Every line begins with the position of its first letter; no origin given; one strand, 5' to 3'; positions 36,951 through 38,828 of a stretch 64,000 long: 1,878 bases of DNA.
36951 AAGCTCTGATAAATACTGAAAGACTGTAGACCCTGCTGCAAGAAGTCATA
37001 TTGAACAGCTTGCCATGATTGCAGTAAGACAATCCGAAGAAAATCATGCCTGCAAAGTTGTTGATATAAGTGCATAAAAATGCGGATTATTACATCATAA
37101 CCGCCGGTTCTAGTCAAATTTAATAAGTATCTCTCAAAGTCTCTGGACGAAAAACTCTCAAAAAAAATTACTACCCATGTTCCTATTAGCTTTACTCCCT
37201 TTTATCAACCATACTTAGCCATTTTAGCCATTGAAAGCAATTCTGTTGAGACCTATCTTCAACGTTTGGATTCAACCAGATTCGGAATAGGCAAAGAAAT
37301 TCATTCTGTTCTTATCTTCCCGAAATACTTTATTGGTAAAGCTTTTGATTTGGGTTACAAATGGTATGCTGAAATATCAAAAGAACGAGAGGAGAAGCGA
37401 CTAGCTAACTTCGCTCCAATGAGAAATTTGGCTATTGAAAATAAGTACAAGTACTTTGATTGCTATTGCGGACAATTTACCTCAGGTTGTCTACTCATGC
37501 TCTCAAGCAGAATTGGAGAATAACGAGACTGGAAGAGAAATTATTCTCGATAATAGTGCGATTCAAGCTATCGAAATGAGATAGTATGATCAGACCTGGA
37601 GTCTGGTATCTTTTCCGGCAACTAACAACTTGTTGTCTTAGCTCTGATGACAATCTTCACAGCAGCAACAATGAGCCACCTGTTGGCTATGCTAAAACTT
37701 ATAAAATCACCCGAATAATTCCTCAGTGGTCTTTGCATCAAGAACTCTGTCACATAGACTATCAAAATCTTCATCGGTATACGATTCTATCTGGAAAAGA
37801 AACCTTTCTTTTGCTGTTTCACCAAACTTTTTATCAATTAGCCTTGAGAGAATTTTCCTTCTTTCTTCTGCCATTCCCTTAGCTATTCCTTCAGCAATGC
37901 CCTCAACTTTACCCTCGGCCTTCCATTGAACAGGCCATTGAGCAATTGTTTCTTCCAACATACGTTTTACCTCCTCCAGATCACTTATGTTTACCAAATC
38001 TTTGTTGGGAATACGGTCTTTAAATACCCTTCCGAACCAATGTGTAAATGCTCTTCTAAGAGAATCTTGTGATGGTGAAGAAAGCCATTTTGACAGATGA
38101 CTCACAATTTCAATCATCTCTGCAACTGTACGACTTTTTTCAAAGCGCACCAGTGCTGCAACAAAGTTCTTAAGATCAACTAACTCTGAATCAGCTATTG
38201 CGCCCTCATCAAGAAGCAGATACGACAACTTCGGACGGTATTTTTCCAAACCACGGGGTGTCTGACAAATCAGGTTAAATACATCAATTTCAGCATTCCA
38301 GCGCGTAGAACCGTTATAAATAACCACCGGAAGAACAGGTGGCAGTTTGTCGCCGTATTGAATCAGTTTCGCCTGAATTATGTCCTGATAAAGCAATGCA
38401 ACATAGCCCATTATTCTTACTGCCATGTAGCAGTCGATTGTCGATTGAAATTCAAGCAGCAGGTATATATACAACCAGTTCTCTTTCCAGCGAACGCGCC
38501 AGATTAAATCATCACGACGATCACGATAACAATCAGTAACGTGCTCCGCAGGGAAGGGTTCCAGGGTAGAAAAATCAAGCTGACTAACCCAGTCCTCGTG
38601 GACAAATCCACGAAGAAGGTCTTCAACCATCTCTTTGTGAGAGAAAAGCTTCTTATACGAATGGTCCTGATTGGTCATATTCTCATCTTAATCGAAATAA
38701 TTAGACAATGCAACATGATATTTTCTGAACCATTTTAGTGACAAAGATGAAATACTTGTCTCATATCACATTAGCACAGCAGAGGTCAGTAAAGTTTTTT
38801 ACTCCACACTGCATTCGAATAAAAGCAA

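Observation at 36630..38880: tRNA-Leu-associated mini-island carrying an Rpn/YhgA-like nuclease, bounded by an 11-bp direct repeat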

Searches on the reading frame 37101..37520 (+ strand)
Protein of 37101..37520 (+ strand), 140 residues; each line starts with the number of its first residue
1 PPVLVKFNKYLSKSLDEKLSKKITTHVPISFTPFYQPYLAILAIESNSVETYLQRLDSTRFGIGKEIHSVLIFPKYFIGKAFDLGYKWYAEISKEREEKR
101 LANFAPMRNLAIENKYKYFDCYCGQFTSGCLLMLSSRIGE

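Call 44: search_protein_representatives(protein=window:37101-37520:+)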
Query: 140 residues. Proteins with E-value up to 0.001 (for the whole library): 1; up to 1e-10: 0; up to 1e-30: 0. The best 1 are listed.
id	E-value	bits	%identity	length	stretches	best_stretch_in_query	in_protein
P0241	2.3e-05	40.9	33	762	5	18-61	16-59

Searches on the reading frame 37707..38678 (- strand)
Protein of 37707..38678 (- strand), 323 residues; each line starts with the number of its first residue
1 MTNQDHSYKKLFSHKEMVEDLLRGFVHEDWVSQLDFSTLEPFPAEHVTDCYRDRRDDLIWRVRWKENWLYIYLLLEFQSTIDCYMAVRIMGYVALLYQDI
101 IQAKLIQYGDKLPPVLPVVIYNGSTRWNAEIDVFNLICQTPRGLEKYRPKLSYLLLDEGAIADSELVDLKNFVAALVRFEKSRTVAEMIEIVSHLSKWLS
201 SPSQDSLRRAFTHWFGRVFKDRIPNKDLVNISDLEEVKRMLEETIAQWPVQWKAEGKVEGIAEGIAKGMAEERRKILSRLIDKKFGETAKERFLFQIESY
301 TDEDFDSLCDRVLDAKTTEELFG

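Call 6: search_protein_families(library=pfam, proteins=[window:37707-38678:-], max_evalue=0.1)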
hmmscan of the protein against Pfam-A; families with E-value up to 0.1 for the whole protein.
window:37707-38678:- (323 aa): 2 families
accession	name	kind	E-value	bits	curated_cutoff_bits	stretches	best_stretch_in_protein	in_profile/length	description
PF04754.18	Transposase_31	-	5.3e-28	98.4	21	1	4-201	3-194/203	Putative transposase, YhgA-like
PF14261.11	DUF4351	-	1.1e-06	29.1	25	1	267-321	2-55/59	Domain of unknown function (DUF4351)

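Call 9: find_encoding_contigs(protein=window:37707-38678:-, flank=10000, max_places=10)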
Protein window:37707-38678:- (323 aa): no gene with exactly this product is on record in the collection.

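Call 22: find_homologous_proteins(query=window:37707-38678:-, max_evalue=1e-20)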
Query window:37707-38678:- (323 aa): 1869 proteins with E <= 1e-20 among 3517 candidates; the best 120 are listed.
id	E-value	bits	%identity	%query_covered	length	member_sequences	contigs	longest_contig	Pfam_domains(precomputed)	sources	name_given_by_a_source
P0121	2.5e-216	735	100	100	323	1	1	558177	PF04754.19,PF14261.12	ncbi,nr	ncbi:MAG: Rpn family recombination-promoting nuclease/putative transposase [Candidatus Riflebacteria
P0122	1.5e-143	496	68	100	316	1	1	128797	PF04754.19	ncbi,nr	ncbi:MAG: Rpn family recombination-promoting nuclease/putative transposase [Candidatus Riflebacteria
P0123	9.4e-101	355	51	99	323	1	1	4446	PF04754.19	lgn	-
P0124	2.1e-98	348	51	99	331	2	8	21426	PF04754.19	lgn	-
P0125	6.3e-98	346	49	99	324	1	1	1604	PF04754.19,PF14261.12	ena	-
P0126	1.1e-97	345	50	99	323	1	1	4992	PF04754.19,PF14261.12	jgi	jgi:predicted transposase/invertase (TIGR01784 family)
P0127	2.8e-97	344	49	99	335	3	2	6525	PF04754.19,PF14261.12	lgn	-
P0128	7.0e-97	343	50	99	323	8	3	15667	PF04754.19,PF14261.12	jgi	jgi:predicted transposase YdaD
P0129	7.9e-97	343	51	99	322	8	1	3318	PF04754.19,PF14261.12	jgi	jgi:predicted transposase/invertase (TIGR01784 family)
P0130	1.5e-96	342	49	100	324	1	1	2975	PF04754.19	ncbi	-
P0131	2.2e-96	341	51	98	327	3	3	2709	PF04754.19,PF14261.12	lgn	-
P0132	3.2e-96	341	51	99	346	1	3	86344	PF04754.19,PF14261.12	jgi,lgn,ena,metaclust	metaclust:\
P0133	4.0e-96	340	51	100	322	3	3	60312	PF04754.19,PF14261.12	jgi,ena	-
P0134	4.6e-96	340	49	99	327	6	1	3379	PF04754.19,PF14261.12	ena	-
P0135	5.4e-96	340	48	99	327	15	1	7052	PF04754.19,PF14261.12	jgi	-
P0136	6.7e-96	339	51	99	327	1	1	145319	PF04754.19,PF14261.12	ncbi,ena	-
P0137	8.3e-96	339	51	99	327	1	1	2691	PF04754.19,PF14261.12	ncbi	-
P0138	1.2e-95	339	50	99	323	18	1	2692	PF04754.19,PF14261.12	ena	-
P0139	1.3e-95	339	50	99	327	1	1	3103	PF04754.19,PF14261.12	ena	-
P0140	1.4e-95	338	46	99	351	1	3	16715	PF04754.19,PF14261.12,PF09811.15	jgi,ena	-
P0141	2.2e-95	338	51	100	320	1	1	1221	PF04754.19,PF14261.12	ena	-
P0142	4.7e-95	337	50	99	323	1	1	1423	PF04754.19,PF14261.12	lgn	-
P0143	7.8e-95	336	50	99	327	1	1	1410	PF04754.19,PF14261.12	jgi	-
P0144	1.2e-94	335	50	100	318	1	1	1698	PF04754.19,PF14261.12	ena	-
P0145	1.3e-94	335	51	99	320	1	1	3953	PF04754.19,PF14261.12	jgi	jgi:predicted transposase/invertase (TIGR01784 family)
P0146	1.5e-94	335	50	100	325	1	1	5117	PF04754.19,PF14261.12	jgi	jgi:predicted transposase YdaD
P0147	1.8e-94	335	50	99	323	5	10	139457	PF04754.19,PF14261.12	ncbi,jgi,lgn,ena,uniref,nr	ncbi:Rpn family recombination-promoting nuclease/putative transposase [Methylocaldum sp. RMAD-M]|jgi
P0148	2.2e-94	335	50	99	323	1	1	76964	PF04754.19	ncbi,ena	-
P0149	2.6e-94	334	47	98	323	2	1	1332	PF04754.19,PF14261.12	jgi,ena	-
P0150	3.2e-94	334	50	99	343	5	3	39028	PF04754.19,PF14261.12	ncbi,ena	-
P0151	3.3e-94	334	49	99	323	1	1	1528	PF04754.19,PF14261.12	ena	-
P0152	3.8e-94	334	49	99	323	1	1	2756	PF04754.19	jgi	jgi:predicted transposase/invertase (TIGR01784 family)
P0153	4.5e-94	333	49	100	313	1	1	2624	PF04754.19,PF14261.12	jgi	jgi:predicted transposase/invertase (TIGR01784 family)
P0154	5.0e-94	333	50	99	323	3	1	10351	PF04754.19,PF14261.12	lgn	-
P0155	7.9e-94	333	48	100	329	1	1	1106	PF04754.19,PF14261.12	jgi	jgi:predicted transposase YdaD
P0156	8.3e-94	333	51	99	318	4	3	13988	PF04754.19,PF14261.12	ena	-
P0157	9.4e-94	332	50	99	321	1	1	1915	PF04754.19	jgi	jgi:predicted transposase/invertase (TIGR01784 family)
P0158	9.6e-94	332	49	100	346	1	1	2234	PF04754.19,PF14261.12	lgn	-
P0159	1.2e-93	332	47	99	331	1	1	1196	PF04754.19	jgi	jgi:predicted transposase YdaD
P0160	1.3e-93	332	48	99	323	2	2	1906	PF04754.19,PF14261.12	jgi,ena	-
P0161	1.5e-93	332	51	99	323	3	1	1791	PF04754.19,PF14261.12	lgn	-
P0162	2.1e-93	331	49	99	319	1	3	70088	PF04754.19,PF14261.12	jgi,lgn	-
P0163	2.4e-93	331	48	99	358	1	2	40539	PF04754.19,PF09811.15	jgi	jgi:predicted transposase/invertase (TIGR01784 family)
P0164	2.5e-93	331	46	99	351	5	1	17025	PF04754.19,PF14261.12,PF09811.15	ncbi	-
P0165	3.3e-93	331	49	99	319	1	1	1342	PF04754.19,PF14261.12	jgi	jgi:hypothetical protein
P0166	3.7e-93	330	56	85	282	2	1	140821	PF04754.19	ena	-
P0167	4.1e-93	330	49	100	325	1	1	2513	PF04754.19,PF14261.12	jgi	jgi:predicted transposase/invertase (TIGR01784 family)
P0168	5.1e-93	330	48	99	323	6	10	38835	PF04754.19,PF14261.12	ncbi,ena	-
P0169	6.5e-93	330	47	100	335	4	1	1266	PF04754.19,PF14261.12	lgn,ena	-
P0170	6.7e-93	330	49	100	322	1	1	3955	PF04754.19,PF14261.12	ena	-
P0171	6.9e-93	330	48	98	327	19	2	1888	PF04754.19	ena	-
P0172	8.8e-93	329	49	99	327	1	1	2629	PF04754.19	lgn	-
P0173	1.0e-92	329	48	99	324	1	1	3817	PF04754.19,PF14261.12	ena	-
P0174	1.1e-92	329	48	99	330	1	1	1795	PF04754.19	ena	-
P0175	1.1e-92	329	49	99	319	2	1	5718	PF04754.19,PF14261.12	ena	-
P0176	1.1e-92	329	49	98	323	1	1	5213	PF04754.19,PF14261.12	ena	-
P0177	1.3e-92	329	49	99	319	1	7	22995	PF04754.19,PF14261.12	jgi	jgi:hypothetical protein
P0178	1.4e-92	329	48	99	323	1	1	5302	PF04754.19,PF14261.12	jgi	jgi:predicted transposase YdaD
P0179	1.4e-92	329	49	99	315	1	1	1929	PF04754.19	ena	-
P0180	1.9e-92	328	48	99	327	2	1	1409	PF04754.19,PF14261.12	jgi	-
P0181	1.9e-92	328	48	100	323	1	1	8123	PF04754.19,PF14261.12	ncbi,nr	ncbi:MAG: Rpn family recombination-promoting nuclease/putative transposase [Magnetococcales bacteriu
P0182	2.6e-92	328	50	100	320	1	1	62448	PF04754.19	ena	-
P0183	2.9e-92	328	51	98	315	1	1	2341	PF04754.19,PF14261.12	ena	-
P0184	3.1e-92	327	53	90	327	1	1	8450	PF04754.19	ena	-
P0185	3.2e-92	327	49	99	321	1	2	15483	PF04754.19,PF14261.12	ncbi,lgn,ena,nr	ncbi:MAG: DUF4351 domain-containing protein [Deltaproteobacteria bacterium]|nr:DUF4351 domain-contai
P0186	3.5e-92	327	48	99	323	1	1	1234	PF04754.19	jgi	jgi:predicted transposase/invertase (TIGR01784 family)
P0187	4.3e-92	327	49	99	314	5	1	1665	PF04754.19,PF14261.12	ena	-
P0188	4.4e-92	327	47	100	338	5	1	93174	PF04754.19,PF14261.12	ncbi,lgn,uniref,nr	ncbi:Rpn family recombination-promoting nuclease/putative transposase [Nitrosococcus oceani]|uniref:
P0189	4.7e-92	327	48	99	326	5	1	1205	PF04754.19,PF14261.12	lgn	-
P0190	5.6e-92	327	47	100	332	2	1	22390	PF04754.19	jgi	jgi:predicted transposase/invertase (TIGR01784 family)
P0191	5.7e-92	327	45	99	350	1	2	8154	PF04754.19,PF09811.15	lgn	-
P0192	6.2e-92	326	49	99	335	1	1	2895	PF04754.19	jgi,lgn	-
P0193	7.7e-92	326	52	90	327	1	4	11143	PF04754.19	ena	-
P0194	9.5e-92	326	53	82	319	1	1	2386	PF04754.19,PF14261.12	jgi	jgi:hypothetical protein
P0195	9.9e-92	326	48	100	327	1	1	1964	PF04754.19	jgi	jgi:predicted transposase/invertase (TIGR01784 family)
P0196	1.2e-91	326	52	85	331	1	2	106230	PF04754.19,PF14261.12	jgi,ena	jgi:predicted transposase/invertase (TIGR01784 family)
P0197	1.2e-91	326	47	100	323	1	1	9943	PF04754.19,PF14261.12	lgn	-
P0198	1.2e-91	325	50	98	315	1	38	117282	PF04754.19,PF14261.12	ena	-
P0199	1.3e-91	325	49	100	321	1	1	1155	PF04754.19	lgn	-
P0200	1.3e-91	325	47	100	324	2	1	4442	PF04754.19,PF14261.12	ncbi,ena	-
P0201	1.4e-91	325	48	100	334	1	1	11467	PF04754.19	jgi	jgi:predicted transposase YdaD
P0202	1.7e-91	325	50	99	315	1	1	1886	PF04754.19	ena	-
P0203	1.7e-91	325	48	100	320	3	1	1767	PF04754.19,PF14261.12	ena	-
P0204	1.7e-91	325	49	100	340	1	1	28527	PF04754.19,PF14261.12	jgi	jgi:predicted transposase YdaD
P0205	1.8e-91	325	49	99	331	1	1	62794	PF04754.19,PF14261.12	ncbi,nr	ncbi:MAG: Rpn family recombination-promoting nuclease/putative transposase [Proteobacteria bacterium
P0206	1.8e-91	325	47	99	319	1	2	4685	PF04754.19,PF14261.12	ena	-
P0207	2.1e-91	325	55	78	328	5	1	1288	PF04754.19,PF14261.12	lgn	-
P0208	2.3e-91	325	54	80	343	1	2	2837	PF04754.19,PF14261.12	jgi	jgi:predicted transposase/invertase (TIGR01784 family)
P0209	2.3e-91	325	49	100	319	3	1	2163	PF04754.19,PF14261.12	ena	-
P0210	2.3e-91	325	48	99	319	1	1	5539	PF04754.19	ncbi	-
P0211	2.7e-91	324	48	99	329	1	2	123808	PF04754.19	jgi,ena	-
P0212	3.3e-91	324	49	100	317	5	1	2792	PF04754.19,PF14261.12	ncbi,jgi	jgi:hypothetical protein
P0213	4.5e-91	324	47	99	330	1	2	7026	PF04754.19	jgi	jgi:predicted transposase/invertase (TIGR01784 family)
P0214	4.5e-91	324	48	100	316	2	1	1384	PF04754.19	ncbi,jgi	-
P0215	5.5e-91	323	49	99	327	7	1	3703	PF04754.19,PF14261.12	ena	-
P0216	6.1e-91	323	47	100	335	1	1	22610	PF04754.19,PF14261.12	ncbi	ncbi:MAG: Rpn family recombination-promoting nuclease/putative transposase [Methylococcaceae bacteri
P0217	6.3e-91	323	51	100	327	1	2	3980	PF04754.19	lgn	-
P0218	6.3e-91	323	49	99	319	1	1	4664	PF04754.19,PF14261.12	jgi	jgi:predicted transposase/invertase (TIGR01784 family)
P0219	9.1e-91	323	50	95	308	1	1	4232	PF04754.19,PF14261.12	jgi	jgi:hypothetical protein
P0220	9.2e-91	323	49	99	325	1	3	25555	PF04754.19,PF14261.12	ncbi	ncbi:Rpn family recombination-promoting nuclease/putative transposase [Methylomagnum sp.]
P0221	9.6e-91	323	47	100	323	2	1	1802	PF04754.19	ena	-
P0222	1.2e-90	322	48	99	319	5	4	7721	PF04754.19,PF14261.12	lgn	-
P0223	1.3e-90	322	49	99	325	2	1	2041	PF04754.19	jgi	-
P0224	1.3e-90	322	53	81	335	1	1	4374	PF04754.19,PF14261.12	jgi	jgi:predicted transposase/invertase (TIGR01784 family)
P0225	1.5e-90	322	54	87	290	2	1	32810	PF04754.19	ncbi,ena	-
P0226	2.3e-90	321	49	99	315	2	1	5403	PF04754.19,PF14261.12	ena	-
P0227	2.6e-90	321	48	100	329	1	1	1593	PF04754.19,PF14261.12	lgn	-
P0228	2.6e-90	321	45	98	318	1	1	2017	PF04754.19,PF14261.12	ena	-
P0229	2.8e-90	321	49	100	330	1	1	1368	PF04754.19,PF14261.12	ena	-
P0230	2.8e-90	321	47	100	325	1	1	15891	PF04754.19,PF14261.12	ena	-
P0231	2.9e-90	321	48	100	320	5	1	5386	PF04754.19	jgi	jgi:hypothetical protein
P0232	3.3e-90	321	50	88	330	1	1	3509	PF04754.19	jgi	jgi:predicted transposase/invertase (TIGR01784 family)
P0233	3.4e-90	321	50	99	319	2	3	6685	PF04754.19,PF14261.12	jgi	jgi:predicted transposase/invertase (TIGR01784 family)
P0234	4.5e-90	320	55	86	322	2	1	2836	PF04754.19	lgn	-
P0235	4.8e-90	320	46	99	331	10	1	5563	PF04754.19,PF14261.12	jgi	-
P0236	4.9e-90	320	55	87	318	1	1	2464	PF04754.19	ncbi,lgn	-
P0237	5.1e-90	320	50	99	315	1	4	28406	PF04754.19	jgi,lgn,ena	jgi:hypothetical protein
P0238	5.4e-90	320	48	97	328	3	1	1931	PF04754.19,PF14261.12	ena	-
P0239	5.5e-90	320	49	100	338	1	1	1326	PF04754.19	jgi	jgi:predicted transposase/invertase (TIGR01784 family)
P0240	5.6e-90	320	49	100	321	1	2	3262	PF04754.19,PF14261.12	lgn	-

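Call 23: find_encoding_contigs(protein=P0122, flank=10000, max_places=3)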
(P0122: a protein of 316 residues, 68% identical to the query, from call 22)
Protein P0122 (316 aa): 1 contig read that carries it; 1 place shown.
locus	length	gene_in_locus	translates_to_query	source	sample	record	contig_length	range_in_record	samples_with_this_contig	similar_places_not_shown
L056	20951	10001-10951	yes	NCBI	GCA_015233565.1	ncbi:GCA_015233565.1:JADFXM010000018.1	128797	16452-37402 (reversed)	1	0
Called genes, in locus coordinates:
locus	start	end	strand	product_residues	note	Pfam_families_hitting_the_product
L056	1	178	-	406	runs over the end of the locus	PF07690:MFS_1, PF00083:Sugar_tr (weak), PF12832:MFS_1_like (weak), PF07690:MFS_1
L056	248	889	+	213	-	-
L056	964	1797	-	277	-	PF03167:UDG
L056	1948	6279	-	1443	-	PF01602:Adaptin_N (faint), PF13513:HEAT_EZ (faint), PF13646:HEAT_2, PF18991:DUF5724 (faint), PF00514:Arm (faint), PF02985:HEAT (faint), PF13646:HEAT_2, PF13646:HEAT_2, +7 more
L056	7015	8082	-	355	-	-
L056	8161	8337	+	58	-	-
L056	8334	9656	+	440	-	PF04932:Wzy_C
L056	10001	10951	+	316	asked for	PF04754:Transposase_31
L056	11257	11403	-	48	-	-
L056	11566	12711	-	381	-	PF01676:Metalloenzyme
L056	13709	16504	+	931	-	PF03415:Peptidase_C11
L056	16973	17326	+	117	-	PF04977:DivIC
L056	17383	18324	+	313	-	PF01795:Methyltransf_5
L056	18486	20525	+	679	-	PF03717:PBP_dimer, PF00905:Transpeptidase, PF03793:PASTA (weak)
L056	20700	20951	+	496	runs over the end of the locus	PF01225:Mur_ligase, PF08245:Mur_ligase_M, PF02875:Mur_ligase_C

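Call 45: search_protein_families(library=ncbifam, proteins=[window:37707-38678:-], max_evalue=0.01)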
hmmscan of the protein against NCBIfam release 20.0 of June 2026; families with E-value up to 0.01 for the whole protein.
window:37707-38678:- (323 aa): 3 families
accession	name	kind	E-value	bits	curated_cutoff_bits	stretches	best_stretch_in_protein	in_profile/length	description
NF007418.0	PRK09956.1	equivalog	3.5e-10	39.4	583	1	4-285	10-287/308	ISNCY family transposase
TIGR01784.1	T_den_put_tspse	subfamily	3.3e-09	37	52.1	1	5-284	3-253/273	Rpn family recombination-promoting nuclease/putative transposase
NF007361.0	PRK09857.1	equivalog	8.2e-09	35.3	583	1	4-201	10-201/292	recombination-promoting nuclease RpnA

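Call 64: search_protein_families(library=padloc, proteins=[window:37707-38678:-], max_evalue=0.01)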
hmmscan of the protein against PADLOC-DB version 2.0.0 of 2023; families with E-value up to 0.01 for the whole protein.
window:37707-38678:- (323 aa): 0 families

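Call 65: search_solved_structures(query=window:37707-38678:-, max_evalue=1, show_alignments=1)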
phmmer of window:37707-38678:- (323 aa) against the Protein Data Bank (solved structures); distinct sequences matched with E-value up to 1: 0.

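Call 74: find_related_loci(query=A1, collection=viral_contigs, flank=5000)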
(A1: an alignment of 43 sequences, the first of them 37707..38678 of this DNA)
Query A1 (323 aa) in viral_contigs; peptide patterns used: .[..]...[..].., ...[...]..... (x = any residue, [..] = any of these).
206 stretches matched a pattern; 3 encode a relative of the query (tblastn E <= 1e-3); 3 distinct loci.
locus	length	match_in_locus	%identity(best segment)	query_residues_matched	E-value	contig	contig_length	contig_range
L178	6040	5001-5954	43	5-321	3e-82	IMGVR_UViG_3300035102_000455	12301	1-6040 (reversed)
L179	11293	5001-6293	42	2-323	9e-78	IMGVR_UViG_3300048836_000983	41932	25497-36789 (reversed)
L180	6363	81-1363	33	2-321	9e-50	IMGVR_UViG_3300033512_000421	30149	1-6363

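Call 75: predict_structure(alignment_id=A1)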
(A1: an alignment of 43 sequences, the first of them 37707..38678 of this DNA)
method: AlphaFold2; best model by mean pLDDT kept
length: 323 residues; sequences in the alignment: 43
mean_pLDDT: 80.6   pTM: 0.67
mean pLDDT of the five models: 80.6, 77.9, 77.2, 75.6, 74.9
residues with pLDDT >= 90: 81; 70-90: 182; 50-70: 56; < 50: 4
segments of 3 or more residues with pLDDT < 50: none
pLDDT, mean of each block of 10 residues (from residue 1): 65 90 92 95 65 70 95 82 89 91 89 94 86 89 84 91 81 84 75 78 77 75 58 66 63 61 76 85 88 78 80 87 78
secondary structure, 60 per line:
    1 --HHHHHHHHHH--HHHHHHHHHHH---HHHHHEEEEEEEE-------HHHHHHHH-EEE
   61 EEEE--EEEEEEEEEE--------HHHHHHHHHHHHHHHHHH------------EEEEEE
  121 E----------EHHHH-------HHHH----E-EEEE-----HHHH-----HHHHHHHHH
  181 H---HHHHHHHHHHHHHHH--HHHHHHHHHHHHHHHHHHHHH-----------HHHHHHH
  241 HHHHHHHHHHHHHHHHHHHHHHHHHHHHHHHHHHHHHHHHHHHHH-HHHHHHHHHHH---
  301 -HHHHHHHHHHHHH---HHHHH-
elements in order: H3-12 H15-25 H29-33 E34-41 H49-56 E58-64 E67-76 H85-102 E115-121 H133-136 H144-147 E154-157 H163-166 H172-181 H185-199 H202-222 H234-285 H287-297 H302-314 H318-322

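Call 77: fold_search(model_id=the predicted structure, library=pdb)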
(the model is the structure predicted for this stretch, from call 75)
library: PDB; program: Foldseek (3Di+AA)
matches with E <= 10: 367; with E <= 0.001: 0
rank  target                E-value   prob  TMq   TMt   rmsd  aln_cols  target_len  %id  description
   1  9a5m_A                1.0e-01  0.28  0.20  0.15  20.4       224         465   10  Integrative model of YDJA-YDIS by crosslinking MS and deep learning (released 2024-09-18)
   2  9nxx_D                1.1e-01  0.28  0.24  0.21  24.1       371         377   12  LmuA_conformation 1 (released 2025-12-17)
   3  5i6g_A                1.7e-01  0.57  0.18  0.07   6.2       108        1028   10  Crystal structure of C-terminal variant 2 of Chaetomium thermophilum acetyl-CoA carboxylase (released 2016-04-20)
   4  5cs4_B                2.0e-01  0.28  0.14  0.12   7.4        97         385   12  Crystal structure of domains AC3-AC5 of yeast acetyl-CoA carboxylase (released 2015-10-28)
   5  9nxx_B                2.1e-01  0.18  0.22  0.20  23.5       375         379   12  LmuA_conformation 1 (released 2025-12-17)
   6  5trc_B                2.6e-01  0.23  0.14  0.12   7.4        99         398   12  Crystal structure of phosphorylated AC3-AC5 domains of yeast acetyl-CoA carboxylase (released 2016-12-07)
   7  9wuf                  2.8e-01  0.11  0.15  0.05  21.4       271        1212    9  Cryo-EM structure of Upx (released 2026-02-11)
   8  5cs4_A                3.8e-01  0.23  0.15  0.12   7.5       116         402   11  Crystal structure of domains AC3-AC5 of yeast acetyl-CoA carboxylase (released 2015-10-28)
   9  7esz_C                5.0e-01  0.07  0.13  0.08  16.9       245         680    9  Crystal structure of the complex formed by Wolbachia cytoplasmic incompatibility factors CinA and CinB with Mn2+ from  (released 2021-11-10)
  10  3b5i_A                5.6e-01  0.66  0.18  0.17   5.8        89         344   12  Crystal structure of Indole-3-acetic Acid Methyltransferase (released 2008-01-15)
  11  5csk_A                5.6e-01  0.23  0.15  0.03   7.3       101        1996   12  Crystal structure of yeast acetyl-CoA carboxylase, unbiotinylated (released 2015-10-28)
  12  5trc_A                5.6e-01  0.21  0.14  0.11   7.3        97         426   12  Crystal structure of phosphorylated AC3-AC5 domains of yeast acetyl-CoA carboxylase (released 2016-12-07)
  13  4f0p_C                5.9e-01  0.41  0.26  0.20   7.8       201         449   12  MspJI Restriction Endonuclease - P31 Form (released 2012-08-08)
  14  5ino_A                5.9e-01  0.21  0.14  0.17   5.8        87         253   13  Human Tdp2 reaction product (5'-phosphorylated DNA)-Mg2+ complex (released 2016-04-27)
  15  3b5i_B                6.2e-01  0.60  0.17  0.16   5.7        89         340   11  Crystal structure of Indole-3-acetic Acid Methyltransferase (released 2008-01-15)
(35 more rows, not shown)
